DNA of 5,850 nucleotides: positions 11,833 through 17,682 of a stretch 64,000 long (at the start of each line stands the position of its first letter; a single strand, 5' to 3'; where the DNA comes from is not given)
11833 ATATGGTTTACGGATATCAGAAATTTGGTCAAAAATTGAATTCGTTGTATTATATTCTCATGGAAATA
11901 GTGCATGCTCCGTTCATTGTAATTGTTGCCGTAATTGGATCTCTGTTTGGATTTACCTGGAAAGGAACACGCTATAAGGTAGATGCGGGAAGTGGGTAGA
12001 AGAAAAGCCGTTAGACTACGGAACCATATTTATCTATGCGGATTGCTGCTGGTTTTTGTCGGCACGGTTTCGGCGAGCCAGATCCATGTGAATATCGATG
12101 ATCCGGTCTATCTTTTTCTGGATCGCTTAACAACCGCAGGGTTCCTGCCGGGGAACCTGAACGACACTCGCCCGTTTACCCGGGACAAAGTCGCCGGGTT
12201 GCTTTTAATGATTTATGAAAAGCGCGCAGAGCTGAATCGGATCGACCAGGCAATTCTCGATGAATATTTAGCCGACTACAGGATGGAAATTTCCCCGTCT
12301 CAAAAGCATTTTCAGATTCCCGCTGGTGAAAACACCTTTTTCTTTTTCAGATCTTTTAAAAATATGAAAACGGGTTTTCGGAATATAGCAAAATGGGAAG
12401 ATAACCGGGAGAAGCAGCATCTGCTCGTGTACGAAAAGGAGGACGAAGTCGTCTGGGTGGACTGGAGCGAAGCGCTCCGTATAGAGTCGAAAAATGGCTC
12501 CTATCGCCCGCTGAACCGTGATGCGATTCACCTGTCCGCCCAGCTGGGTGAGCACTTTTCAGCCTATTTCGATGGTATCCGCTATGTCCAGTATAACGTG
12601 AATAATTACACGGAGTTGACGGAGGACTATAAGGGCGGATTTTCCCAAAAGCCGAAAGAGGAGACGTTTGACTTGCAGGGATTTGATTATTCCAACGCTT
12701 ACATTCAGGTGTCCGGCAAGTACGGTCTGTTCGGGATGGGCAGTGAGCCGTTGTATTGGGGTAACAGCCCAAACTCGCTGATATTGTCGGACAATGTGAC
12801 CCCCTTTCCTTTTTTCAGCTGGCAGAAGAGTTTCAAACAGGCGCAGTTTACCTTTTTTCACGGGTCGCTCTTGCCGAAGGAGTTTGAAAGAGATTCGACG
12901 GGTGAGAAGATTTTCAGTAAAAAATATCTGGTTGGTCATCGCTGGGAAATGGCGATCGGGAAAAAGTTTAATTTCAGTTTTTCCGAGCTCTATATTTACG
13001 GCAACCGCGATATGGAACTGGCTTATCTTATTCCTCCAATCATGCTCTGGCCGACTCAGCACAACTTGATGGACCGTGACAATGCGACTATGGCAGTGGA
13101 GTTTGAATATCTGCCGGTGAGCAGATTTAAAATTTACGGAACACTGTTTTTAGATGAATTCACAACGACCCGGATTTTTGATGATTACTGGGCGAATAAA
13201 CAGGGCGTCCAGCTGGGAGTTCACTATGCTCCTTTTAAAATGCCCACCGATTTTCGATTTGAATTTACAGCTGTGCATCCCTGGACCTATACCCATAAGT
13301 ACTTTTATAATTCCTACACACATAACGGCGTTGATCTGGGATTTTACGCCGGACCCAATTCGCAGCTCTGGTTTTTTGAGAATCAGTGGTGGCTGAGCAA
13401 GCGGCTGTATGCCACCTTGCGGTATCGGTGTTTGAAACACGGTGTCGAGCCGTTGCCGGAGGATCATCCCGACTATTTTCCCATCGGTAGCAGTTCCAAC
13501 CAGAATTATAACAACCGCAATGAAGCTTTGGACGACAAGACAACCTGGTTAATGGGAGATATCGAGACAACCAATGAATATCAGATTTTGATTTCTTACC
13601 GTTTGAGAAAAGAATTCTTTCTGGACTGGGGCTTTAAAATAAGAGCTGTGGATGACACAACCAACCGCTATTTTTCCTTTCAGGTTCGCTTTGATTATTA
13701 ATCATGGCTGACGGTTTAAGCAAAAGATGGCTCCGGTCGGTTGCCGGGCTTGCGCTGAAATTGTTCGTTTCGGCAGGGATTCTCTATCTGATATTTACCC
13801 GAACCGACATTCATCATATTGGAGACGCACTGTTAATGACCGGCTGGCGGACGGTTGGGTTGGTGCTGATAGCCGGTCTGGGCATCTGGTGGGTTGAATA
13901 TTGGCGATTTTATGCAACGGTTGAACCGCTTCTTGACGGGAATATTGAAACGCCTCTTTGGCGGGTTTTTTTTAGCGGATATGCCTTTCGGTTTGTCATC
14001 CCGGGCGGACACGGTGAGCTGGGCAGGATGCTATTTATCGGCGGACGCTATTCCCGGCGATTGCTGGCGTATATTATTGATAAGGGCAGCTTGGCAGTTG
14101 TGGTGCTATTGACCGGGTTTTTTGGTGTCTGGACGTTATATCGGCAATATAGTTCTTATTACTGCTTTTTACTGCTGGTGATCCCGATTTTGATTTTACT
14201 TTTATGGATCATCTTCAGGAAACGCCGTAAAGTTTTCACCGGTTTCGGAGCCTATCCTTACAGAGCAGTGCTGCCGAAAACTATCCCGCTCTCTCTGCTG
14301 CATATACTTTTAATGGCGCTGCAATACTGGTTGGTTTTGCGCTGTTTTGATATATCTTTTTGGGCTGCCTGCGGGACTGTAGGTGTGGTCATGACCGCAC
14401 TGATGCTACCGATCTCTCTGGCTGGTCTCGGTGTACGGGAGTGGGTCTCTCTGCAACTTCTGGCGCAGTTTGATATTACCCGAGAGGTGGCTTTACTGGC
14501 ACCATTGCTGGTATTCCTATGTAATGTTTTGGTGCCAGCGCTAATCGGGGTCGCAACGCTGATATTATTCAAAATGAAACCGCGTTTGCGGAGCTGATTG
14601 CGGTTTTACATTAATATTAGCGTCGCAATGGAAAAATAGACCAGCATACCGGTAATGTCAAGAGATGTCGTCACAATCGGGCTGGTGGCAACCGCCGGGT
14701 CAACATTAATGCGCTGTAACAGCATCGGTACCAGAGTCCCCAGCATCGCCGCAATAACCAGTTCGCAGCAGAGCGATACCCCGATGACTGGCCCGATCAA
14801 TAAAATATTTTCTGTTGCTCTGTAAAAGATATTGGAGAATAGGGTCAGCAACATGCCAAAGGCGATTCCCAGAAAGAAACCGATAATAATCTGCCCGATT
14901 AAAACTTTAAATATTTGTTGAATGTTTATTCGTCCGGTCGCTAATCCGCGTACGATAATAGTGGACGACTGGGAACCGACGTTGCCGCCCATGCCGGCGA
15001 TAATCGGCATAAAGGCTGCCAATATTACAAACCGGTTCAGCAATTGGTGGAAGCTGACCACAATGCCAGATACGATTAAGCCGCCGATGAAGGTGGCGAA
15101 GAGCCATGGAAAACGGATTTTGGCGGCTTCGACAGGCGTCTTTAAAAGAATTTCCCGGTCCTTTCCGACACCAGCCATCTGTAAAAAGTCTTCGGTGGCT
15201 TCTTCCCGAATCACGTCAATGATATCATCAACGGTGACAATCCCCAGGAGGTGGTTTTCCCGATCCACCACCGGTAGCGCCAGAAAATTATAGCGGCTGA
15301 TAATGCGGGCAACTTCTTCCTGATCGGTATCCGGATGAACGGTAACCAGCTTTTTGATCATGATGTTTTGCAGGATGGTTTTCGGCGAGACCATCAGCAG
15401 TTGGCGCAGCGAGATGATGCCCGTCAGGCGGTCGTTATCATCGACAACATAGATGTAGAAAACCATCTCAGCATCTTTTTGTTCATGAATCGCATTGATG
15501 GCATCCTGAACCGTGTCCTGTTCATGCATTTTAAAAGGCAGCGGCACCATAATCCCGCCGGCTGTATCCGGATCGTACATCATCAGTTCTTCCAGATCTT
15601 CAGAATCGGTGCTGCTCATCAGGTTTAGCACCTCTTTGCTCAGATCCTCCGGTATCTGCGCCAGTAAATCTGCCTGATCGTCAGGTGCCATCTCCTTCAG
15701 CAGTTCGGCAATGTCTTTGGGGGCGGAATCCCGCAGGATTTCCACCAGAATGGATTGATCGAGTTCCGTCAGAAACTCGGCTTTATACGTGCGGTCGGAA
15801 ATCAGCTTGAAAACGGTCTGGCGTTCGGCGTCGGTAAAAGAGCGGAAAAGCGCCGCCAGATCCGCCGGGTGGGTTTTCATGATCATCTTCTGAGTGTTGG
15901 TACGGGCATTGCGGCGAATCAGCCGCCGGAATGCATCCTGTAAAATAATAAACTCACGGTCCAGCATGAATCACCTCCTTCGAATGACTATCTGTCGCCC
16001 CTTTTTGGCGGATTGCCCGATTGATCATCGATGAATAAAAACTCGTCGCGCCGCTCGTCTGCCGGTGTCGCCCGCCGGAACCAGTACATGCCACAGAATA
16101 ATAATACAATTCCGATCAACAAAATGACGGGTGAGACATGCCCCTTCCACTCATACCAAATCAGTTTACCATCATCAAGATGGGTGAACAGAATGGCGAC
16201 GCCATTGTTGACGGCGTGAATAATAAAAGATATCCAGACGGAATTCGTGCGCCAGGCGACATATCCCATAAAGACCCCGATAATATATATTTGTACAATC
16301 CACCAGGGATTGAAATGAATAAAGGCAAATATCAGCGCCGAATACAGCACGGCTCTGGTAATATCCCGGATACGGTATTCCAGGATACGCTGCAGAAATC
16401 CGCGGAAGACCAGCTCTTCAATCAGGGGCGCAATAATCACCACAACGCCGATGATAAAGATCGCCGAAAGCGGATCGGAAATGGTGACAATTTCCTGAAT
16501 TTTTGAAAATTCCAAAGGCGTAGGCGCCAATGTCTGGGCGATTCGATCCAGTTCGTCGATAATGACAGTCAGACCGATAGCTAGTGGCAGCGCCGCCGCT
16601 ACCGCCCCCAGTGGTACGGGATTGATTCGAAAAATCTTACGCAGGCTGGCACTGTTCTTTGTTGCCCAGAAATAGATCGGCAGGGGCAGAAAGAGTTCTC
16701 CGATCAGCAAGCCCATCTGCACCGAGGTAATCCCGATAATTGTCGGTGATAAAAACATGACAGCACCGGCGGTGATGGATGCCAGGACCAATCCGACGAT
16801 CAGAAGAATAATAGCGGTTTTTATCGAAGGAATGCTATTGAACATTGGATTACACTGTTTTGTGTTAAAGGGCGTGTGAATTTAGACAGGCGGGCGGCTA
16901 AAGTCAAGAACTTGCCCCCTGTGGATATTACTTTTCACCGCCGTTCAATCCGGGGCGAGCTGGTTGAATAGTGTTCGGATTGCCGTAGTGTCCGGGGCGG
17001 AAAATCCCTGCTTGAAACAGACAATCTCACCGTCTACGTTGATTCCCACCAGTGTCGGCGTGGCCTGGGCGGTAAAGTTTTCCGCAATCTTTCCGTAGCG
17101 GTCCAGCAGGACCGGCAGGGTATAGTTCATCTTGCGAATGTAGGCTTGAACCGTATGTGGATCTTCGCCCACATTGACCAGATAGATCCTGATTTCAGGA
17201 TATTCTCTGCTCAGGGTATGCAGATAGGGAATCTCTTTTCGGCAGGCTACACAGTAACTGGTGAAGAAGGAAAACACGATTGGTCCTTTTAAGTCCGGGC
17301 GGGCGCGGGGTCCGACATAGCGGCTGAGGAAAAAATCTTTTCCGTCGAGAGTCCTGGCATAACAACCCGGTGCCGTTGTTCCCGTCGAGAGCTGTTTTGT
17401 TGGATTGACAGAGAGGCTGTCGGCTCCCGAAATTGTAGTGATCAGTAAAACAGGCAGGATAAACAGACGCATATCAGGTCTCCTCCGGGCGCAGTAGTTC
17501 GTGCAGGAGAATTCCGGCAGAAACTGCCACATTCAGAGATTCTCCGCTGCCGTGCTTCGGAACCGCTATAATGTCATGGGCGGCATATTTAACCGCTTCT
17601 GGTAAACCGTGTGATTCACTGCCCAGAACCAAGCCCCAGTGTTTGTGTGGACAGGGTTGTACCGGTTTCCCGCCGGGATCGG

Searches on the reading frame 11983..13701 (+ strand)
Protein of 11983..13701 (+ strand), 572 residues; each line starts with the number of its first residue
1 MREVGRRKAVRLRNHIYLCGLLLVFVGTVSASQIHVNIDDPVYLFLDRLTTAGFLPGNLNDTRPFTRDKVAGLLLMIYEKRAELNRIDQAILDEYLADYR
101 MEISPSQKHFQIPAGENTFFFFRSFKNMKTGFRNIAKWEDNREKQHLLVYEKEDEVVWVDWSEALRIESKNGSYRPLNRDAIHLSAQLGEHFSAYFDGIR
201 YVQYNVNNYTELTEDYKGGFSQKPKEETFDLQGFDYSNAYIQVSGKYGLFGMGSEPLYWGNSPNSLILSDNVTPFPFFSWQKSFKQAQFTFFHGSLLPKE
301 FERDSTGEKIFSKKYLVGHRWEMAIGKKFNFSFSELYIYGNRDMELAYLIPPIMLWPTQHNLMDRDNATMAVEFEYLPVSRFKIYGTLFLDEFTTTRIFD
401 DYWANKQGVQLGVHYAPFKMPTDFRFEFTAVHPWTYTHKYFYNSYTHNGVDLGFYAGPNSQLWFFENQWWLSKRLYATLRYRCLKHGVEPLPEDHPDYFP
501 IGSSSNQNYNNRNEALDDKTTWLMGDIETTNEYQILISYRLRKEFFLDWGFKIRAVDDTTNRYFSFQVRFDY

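Call 34: search_protein_families(library=pfam, proteins=[window:11983-13701:+], max_evalue=0.000001)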
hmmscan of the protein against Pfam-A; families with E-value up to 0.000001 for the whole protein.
window:11983-13701:+ (572 aa): 1 family
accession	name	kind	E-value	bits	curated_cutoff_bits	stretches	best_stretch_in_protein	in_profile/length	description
PF14052.12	Caps_assemb_Wzi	-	3.1e-11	43.3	30.1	1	169-488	24-340/392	Capsule assembly protein Wzi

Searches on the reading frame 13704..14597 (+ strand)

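Call 34: search_protein_families(library=pfam, proteins=[window:13704-14597:+], max_evalue=0.000001)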
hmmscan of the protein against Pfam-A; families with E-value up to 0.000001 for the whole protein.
window:13704-14597:+ (297 aa): 1 family
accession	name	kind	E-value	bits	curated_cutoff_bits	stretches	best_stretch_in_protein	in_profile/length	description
PF03706.18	LPG_synthase_TM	-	6.7e-18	65.6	33.4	1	17-282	2-302/302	Lysylphosphatidylglycerol synthase TM region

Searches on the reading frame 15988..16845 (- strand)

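Call 34: search_protein_families(library=pfam, proteins=[window:15988-16845:-], max_evalue=0.000001)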
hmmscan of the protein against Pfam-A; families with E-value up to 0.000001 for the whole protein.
window:15988-16845:- (285 aa): 1 family
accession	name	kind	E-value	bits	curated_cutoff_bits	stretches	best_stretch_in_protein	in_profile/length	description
PF02517.21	Rce1-like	-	1.8e-21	76.7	22.4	1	127-215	3-92/93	Type II CAAX prenyl endopeptidase Rce1-like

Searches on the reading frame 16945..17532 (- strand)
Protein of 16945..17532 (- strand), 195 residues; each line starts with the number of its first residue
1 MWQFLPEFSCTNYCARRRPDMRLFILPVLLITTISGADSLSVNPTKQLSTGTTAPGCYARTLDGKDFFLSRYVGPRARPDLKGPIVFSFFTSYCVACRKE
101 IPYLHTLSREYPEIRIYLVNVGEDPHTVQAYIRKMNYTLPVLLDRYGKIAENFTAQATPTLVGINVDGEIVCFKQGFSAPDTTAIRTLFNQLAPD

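Call 34: search_protein_families(library=pfam, proteins=[window:16945-17532:-], max_evalue=0.000001)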
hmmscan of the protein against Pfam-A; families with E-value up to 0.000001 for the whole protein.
window:16945-17532:- (195 aa): 3 families
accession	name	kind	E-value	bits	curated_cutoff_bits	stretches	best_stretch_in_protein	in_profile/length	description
PF00578.27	AhpC-TSA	-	4.1e-11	43.3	26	1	79-170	21-121/124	AhpC/TSA family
PF08534.16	Redoxin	-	7e-10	39.3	26.6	1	84-178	30-136/148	Redoxin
PF13905.12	Thioredoxin_8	-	2.1e-07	31.6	27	1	85-170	4-94/94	Thioredoxin-like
